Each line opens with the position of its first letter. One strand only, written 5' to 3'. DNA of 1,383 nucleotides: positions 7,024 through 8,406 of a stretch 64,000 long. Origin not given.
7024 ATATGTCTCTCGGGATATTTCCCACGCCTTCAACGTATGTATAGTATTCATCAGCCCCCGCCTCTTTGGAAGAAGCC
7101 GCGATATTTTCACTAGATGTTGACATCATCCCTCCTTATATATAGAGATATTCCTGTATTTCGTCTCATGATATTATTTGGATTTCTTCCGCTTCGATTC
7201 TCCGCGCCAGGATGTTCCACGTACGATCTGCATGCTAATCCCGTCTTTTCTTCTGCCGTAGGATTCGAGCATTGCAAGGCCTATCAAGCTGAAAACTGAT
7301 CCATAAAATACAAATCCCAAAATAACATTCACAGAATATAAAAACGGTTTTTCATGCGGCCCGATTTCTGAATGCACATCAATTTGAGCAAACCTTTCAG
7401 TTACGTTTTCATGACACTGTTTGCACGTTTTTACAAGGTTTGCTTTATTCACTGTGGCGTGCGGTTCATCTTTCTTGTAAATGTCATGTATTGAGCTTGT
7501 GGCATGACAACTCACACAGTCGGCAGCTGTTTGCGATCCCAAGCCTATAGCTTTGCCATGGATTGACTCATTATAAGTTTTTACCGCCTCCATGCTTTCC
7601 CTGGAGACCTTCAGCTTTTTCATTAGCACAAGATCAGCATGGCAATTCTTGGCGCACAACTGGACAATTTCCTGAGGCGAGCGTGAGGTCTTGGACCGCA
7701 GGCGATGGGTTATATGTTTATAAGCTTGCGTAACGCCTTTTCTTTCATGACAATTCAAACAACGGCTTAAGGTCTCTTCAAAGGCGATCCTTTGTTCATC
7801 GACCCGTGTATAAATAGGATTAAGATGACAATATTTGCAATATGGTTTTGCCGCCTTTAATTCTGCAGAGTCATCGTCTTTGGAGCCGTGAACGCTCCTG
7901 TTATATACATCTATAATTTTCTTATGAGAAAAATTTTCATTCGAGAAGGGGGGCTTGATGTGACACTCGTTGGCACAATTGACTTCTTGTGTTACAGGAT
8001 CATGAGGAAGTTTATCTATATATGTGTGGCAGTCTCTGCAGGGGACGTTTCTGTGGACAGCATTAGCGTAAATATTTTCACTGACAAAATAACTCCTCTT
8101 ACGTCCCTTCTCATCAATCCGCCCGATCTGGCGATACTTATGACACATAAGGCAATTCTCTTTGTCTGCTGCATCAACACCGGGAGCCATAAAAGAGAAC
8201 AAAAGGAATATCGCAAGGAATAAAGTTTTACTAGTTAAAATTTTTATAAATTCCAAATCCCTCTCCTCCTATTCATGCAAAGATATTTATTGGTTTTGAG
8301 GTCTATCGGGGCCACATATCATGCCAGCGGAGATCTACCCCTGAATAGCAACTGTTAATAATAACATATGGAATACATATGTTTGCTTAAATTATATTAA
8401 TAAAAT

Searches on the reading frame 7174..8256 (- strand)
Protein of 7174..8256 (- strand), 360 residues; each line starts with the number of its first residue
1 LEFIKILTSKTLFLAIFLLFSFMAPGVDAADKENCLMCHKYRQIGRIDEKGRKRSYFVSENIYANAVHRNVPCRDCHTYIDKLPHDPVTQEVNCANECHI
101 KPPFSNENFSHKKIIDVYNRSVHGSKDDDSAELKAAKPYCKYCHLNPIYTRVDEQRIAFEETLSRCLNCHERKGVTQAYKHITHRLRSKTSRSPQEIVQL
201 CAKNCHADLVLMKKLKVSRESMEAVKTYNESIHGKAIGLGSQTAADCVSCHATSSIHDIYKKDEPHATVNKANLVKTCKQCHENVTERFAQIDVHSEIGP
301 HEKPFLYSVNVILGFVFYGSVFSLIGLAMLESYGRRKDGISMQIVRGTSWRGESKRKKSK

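Call 22: search_protein_families(library=pfam, proteins=[window:7174-8256:-], max_evalue=0.01)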
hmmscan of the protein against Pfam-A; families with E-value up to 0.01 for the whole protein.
window:7174-8256:- (360 aa): 3 families
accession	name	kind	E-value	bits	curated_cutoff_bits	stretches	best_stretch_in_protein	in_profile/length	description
PF14522.11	Cytochrome_C7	-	2.4e-07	30.9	24.8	0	243-287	12-53/67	Cytochrome c7 and related cytochrome c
PF22113.1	Mtrc-MtrF_II-IV_dom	-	5.4e-07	29.7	30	2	139-285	8-166/176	Outer membrane cytochrome MtrC/MtrF-like, domains II/IV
PF14537.11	Cytochrom_c3_2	-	0.0012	19.7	25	0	30-99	24-78/79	Cytochrome c3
